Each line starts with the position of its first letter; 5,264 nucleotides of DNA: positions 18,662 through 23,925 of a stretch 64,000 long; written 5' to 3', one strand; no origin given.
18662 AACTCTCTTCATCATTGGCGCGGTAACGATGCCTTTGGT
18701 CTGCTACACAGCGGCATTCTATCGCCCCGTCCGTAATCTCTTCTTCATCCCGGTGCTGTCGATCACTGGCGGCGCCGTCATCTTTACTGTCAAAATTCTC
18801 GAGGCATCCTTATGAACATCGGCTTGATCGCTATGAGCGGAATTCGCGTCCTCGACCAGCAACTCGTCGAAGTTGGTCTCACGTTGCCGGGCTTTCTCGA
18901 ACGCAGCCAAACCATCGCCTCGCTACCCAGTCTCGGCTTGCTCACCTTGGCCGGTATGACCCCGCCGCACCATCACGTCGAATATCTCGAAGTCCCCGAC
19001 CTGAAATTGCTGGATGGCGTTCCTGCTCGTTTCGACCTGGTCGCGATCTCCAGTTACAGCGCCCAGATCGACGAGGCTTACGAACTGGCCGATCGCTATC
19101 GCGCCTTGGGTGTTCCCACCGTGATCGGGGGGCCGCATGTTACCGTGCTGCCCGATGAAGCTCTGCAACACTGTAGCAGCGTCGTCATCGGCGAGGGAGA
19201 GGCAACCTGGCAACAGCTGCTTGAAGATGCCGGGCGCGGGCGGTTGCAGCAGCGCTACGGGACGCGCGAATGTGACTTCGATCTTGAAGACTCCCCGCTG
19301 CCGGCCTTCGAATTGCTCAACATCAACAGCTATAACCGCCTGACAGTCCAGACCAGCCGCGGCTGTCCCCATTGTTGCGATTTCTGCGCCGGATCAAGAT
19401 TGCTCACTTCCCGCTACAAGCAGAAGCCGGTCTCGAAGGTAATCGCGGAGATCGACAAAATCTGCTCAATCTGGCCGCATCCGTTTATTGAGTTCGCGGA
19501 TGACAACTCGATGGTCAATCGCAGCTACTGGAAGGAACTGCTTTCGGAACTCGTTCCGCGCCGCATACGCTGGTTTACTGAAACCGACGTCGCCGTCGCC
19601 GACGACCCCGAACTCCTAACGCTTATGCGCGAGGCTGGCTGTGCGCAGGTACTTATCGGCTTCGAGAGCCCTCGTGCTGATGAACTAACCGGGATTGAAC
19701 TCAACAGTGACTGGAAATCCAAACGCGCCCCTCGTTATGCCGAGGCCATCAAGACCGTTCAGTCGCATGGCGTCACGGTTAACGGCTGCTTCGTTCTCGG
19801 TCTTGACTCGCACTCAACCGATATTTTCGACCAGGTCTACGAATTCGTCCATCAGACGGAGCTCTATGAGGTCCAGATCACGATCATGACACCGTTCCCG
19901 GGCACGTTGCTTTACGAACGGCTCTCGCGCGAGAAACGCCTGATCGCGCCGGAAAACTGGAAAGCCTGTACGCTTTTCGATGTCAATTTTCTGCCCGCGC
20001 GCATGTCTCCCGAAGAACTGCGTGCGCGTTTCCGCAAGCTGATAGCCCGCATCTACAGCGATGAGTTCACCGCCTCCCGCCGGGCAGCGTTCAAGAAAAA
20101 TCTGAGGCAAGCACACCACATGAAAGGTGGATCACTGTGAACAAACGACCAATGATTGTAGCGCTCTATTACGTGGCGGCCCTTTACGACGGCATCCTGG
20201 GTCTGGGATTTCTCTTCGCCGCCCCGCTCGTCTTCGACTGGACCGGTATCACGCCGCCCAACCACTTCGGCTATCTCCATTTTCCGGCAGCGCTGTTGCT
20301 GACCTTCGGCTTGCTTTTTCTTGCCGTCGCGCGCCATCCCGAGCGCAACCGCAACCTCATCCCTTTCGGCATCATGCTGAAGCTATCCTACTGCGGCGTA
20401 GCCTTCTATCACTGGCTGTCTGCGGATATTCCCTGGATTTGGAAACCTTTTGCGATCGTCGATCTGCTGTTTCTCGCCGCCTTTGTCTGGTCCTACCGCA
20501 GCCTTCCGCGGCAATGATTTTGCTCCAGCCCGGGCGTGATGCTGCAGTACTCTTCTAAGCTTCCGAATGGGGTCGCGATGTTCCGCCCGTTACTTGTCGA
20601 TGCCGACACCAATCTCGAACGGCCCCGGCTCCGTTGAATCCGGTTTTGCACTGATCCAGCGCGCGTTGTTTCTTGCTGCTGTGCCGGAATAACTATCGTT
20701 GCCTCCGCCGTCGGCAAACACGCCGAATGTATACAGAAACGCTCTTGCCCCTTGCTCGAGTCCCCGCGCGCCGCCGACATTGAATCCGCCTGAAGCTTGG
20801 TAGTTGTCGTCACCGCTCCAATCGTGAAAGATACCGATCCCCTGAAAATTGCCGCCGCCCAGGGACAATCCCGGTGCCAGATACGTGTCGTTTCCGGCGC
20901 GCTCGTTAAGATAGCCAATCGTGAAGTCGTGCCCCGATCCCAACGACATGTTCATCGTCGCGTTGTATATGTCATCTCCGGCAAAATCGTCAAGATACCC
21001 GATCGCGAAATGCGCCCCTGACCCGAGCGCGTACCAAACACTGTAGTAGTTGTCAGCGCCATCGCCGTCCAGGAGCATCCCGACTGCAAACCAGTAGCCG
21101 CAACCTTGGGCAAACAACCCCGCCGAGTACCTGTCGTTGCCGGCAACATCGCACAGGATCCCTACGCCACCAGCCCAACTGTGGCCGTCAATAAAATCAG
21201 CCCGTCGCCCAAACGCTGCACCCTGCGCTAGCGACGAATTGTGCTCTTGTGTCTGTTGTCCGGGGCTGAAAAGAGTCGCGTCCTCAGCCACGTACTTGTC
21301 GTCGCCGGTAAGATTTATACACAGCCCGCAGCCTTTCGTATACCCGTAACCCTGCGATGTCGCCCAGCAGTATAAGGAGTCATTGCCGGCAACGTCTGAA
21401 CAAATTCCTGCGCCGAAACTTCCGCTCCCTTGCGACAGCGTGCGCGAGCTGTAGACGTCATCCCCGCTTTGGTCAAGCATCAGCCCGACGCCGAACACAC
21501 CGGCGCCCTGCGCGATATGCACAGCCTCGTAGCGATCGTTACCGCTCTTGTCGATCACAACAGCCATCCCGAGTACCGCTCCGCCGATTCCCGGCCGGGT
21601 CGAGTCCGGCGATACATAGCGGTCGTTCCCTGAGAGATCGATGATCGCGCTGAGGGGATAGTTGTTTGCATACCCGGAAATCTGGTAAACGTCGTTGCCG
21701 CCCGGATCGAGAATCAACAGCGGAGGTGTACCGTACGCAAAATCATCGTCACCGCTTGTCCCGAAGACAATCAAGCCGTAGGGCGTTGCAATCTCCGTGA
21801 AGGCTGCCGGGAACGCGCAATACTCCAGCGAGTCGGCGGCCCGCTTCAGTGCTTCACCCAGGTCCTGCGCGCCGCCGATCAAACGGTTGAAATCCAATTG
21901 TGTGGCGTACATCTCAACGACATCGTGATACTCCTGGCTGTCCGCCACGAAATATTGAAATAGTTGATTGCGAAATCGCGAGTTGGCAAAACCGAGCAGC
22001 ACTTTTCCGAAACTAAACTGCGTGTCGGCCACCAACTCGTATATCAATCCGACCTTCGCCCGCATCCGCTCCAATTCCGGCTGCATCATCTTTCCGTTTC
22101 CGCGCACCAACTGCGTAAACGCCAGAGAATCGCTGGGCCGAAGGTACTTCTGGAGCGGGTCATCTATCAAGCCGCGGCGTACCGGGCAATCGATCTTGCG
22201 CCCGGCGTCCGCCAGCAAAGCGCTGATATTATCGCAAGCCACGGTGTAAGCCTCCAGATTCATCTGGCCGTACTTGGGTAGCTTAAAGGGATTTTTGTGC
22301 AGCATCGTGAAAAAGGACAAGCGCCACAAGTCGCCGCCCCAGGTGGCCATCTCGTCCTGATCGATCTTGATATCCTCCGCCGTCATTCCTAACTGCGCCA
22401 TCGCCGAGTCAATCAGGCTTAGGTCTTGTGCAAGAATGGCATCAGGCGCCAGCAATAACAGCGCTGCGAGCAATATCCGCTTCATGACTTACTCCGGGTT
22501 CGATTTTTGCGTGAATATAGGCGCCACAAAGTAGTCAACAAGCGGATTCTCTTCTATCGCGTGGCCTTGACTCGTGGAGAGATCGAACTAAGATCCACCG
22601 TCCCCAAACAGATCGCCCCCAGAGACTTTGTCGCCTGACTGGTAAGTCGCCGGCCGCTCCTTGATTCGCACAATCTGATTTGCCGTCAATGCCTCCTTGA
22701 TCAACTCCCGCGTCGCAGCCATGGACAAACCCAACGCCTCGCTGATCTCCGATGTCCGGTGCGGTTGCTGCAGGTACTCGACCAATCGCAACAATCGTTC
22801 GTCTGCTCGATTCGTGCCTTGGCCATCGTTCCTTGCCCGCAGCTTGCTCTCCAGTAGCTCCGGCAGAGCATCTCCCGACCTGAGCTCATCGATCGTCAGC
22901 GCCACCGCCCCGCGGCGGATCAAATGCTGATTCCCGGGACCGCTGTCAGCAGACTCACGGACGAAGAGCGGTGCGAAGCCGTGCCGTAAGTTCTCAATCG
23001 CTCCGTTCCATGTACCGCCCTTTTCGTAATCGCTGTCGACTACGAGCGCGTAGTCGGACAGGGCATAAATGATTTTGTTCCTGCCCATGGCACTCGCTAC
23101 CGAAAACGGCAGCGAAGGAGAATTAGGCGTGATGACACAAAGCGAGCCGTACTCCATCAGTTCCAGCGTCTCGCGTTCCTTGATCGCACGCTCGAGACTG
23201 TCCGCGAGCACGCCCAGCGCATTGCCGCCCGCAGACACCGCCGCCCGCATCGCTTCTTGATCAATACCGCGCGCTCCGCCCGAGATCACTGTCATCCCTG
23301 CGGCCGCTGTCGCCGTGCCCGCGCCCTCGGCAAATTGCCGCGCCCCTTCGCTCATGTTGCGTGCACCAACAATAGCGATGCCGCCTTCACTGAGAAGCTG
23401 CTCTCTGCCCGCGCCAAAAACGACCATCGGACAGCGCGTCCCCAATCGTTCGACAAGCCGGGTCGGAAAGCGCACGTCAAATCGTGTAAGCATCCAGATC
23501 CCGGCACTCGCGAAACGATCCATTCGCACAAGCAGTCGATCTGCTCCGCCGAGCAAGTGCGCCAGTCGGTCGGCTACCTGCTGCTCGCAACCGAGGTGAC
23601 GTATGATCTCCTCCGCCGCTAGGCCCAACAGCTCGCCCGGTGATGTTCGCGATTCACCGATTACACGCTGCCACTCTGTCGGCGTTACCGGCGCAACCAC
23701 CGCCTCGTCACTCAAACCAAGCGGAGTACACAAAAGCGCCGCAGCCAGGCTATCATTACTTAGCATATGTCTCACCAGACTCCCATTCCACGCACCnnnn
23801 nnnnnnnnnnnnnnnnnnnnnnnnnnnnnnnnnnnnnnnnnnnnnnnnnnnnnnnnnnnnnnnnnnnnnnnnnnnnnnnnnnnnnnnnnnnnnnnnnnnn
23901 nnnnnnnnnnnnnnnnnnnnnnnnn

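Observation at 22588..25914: Competence-like operon: RecQ-type helicase fused to a ComFC/PRTase domain, directly followed by dprA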

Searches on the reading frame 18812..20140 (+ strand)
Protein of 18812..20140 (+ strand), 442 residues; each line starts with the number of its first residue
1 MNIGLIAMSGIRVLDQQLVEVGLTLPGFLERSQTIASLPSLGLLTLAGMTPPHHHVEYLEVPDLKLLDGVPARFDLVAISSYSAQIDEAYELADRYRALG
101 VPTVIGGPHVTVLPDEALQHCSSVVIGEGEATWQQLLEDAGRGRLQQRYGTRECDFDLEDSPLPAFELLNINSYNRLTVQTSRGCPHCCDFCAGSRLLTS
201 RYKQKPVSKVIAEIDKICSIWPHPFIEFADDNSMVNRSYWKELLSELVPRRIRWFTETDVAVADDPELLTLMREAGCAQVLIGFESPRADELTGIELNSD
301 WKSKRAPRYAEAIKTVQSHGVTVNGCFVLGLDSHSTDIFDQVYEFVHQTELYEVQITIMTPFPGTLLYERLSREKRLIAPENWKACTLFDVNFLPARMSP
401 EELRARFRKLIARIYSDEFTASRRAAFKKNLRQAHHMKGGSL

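Call 20: search_protein_families(library=pfam, proteins=[window:18812-20140:+], max_evalue=0.001)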
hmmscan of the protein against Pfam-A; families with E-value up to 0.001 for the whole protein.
window:18812-20140:+ (442 aa): 3 families
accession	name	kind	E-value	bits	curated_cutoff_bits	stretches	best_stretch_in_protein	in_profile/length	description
PF02310.24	B12-binding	-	6.8e-13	49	32.1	1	39-136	13-120/121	B12 binding domain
PF04055.27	Radical_SAM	-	4e-11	43.8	29.5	1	180-345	2-165/166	Radical SAM superfamily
PF13282.11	DUF4070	-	2.9e-08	34.3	22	1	365-435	1-69/144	Domain of unknown function (DUF4070)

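Call 21: search_protein_families(library=padloc, proteins=[window:18812-20140:+], max_evalue=0.00001)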
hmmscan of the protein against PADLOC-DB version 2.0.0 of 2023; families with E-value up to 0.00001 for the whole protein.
window:18812-20140:+ (442 aa): 1 family
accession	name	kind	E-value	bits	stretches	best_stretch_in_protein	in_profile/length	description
PDLC04689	PDC-M51A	-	5.3e-06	23.5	0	75-204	72-213/420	-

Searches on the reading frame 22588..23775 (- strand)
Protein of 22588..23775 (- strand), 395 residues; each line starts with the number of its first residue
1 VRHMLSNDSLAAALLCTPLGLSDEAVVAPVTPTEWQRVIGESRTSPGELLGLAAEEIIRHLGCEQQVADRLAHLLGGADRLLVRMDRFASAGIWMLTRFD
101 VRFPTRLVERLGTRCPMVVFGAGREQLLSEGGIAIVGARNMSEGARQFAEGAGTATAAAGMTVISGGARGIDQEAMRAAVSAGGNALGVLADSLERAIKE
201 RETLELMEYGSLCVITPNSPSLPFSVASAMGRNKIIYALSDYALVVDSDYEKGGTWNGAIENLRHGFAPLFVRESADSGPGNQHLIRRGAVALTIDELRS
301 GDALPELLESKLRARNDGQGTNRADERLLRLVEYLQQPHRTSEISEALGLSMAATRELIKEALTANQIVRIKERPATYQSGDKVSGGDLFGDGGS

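Call 3: search_protein_families(library=pfam, proteins=[window:22588-23775:-], max_evalue=1)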
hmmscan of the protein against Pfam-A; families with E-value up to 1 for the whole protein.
window:22588-23775:- (395 aa): 8 families
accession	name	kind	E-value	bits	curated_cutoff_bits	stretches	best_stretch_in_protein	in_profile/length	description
PF02481.21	DNA_processg_A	-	5.9e-33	114.3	29.6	1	90-293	4-210/212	DNA recombination-mediator protein A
PF18306.6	LDcluster4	-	1.9e-07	31.2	26.3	1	133-246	4-100/151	SLOG cluster4 family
PF08100.18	Dimerisation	-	0.055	13.7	25.6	0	329-379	28-82/93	O-methyltransferase dimerisation domain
PF09339.16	HTH_IclR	-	0.094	12.9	22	1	327-359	7-39/52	IclR helix-turn-helix domain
PF04703.18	FaeA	-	0.12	13.1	20.7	1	331-357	8-34/62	FaeA-like protein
PF01022.26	HTH_5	-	0.16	12.4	22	0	336-355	13-32/47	Bacterial regulatory protein, arsR family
PF02186.21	TFIIE_beta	-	0.17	12.6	28.1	0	328-371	5-51/66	TFIIE beta subunit core domain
PF19460.4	DUF5997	-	0.26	11.9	27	1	336-375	48-88/108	Family of unknown function (DUF5997)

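Call 4: search_protein_families(library=ncbifam, proteins=[window:22588-23775:-], max_evalue=1)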
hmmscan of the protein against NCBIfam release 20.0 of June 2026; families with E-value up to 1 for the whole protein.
window:22588-23775:- (395 aa): 4 families
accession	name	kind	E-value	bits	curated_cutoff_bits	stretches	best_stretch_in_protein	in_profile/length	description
TIGR00732.1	dprA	equivalog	1.2e-21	76.9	191.15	1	94-294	10-211/220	DNA-processing protein DprA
NF008007.0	PRK10736.1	equivalog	1.8e-17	63.5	495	1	89-294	68-274/374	DNA-protecting protein DprA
TIGR00725.1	TIGR00725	hypoth_equivalog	0.00067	19.1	106.9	1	133-193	4-64/159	TIGR00725 family protein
TIGR00730.1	TIGR00730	subfamily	0.0048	16.7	96.35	1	145-198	17-71/178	TIGR00730 family Rossman fold protein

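Call 5: search_protein_families(library=padloc, proteins=[window:22588-23775:-], max_evalue=1)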
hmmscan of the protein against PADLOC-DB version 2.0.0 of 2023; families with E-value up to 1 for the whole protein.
window:22588-23775:- (395 aa): 4 families
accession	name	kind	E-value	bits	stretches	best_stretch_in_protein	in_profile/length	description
PDLC03927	PsyrA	-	6.5e-92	306.7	1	5-379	3-395/398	-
PDLC03961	ShosA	-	6.3e-20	69.7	1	81-266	67-252/303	-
PDLC02997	ShosA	-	0.0031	14.8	1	101-253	103-255/327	-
PDLC02933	PRTase_III-A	-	0.021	12.4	1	309-368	275-326/368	-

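Call 9: search_solved_structures(query=window:22588-23775:-, max_evalue=0.001)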
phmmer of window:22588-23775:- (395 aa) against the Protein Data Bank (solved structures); distinct sequences matched with E-value up to 0.001: 5.
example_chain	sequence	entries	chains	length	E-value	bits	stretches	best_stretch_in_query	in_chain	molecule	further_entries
3maj_A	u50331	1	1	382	9.3e-09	38.2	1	35-295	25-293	DNA processing chain A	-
3uqz_A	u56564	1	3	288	5.2e-06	29.2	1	115-294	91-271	DNA processing protein DprA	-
4ljr_A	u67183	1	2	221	7.9e-05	25.3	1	122-290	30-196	DNA processing chain A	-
5mll_A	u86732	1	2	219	7.9e-05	25.3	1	122-290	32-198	DNA processing chain A (DprA)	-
4ljk_A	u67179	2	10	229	9e-05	25.1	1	122-290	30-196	DNA processing chain A (DprA)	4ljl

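Call 40: search_solved_structures(query=A2, max_evalue=0.01, show_alignments=2)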
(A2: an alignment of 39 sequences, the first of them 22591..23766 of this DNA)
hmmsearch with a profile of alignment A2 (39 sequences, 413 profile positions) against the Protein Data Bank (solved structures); distinct sequences matched with E-value up to 0.01: 14.
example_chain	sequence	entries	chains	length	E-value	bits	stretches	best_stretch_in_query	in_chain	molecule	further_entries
3uqz_A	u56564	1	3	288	1.8e-22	83.1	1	103-298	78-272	DNA processing protein DprA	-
4ljr_A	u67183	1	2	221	1.3e-16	63.8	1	118-295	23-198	DNA processing chain A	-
4ljk_A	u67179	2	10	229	2e-16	63.2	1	118-295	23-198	DNA processing chain A (DprA)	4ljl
5mll_A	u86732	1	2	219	2.4e-16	62.9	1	118-294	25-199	DNA processing chain A (DprA)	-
9vzo_A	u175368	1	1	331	2.5e-16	62.8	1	88-256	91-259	DprA-like antitoxin protein ShosA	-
8zva_A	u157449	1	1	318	2.9e-16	62.6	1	88-253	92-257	DNA processing protein DprA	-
3maj_A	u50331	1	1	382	6.9e-15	58.1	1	92-299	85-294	DNA processing chain A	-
2iz5_A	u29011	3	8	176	2.4e-05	26.7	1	136-194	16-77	MOCO CARRIER PROTEIN | MOLYBDENUM COFACTOR CARRIER PROTEIN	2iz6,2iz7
5zbj_A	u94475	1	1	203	0.00094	21.4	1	150-202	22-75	Putative cytokinin riboside 5'-monophosphate phosphoribohydrolase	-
5zbk_A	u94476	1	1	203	0.00094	21.4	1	150-202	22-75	Putative cytokinin riboside 5'-monophosphate phosphoribohydrolase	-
9us2_A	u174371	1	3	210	0.003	19.7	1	136-191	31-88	Cytokinin riboside 5'-monophosphate phosphoribohydrolase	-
1wek_A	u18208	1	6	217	0.0054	18.9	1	138-192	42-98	hypothetical protein TT1465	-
1rcu_A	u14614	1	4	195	0.0064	18.7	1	149-195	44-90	conserved hypothetical protein VT76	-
5zi9_A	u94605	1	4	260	0.0086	18.3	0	136-192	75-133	Cytokinin riboside 5'-monophosphate phosphoribohydrolase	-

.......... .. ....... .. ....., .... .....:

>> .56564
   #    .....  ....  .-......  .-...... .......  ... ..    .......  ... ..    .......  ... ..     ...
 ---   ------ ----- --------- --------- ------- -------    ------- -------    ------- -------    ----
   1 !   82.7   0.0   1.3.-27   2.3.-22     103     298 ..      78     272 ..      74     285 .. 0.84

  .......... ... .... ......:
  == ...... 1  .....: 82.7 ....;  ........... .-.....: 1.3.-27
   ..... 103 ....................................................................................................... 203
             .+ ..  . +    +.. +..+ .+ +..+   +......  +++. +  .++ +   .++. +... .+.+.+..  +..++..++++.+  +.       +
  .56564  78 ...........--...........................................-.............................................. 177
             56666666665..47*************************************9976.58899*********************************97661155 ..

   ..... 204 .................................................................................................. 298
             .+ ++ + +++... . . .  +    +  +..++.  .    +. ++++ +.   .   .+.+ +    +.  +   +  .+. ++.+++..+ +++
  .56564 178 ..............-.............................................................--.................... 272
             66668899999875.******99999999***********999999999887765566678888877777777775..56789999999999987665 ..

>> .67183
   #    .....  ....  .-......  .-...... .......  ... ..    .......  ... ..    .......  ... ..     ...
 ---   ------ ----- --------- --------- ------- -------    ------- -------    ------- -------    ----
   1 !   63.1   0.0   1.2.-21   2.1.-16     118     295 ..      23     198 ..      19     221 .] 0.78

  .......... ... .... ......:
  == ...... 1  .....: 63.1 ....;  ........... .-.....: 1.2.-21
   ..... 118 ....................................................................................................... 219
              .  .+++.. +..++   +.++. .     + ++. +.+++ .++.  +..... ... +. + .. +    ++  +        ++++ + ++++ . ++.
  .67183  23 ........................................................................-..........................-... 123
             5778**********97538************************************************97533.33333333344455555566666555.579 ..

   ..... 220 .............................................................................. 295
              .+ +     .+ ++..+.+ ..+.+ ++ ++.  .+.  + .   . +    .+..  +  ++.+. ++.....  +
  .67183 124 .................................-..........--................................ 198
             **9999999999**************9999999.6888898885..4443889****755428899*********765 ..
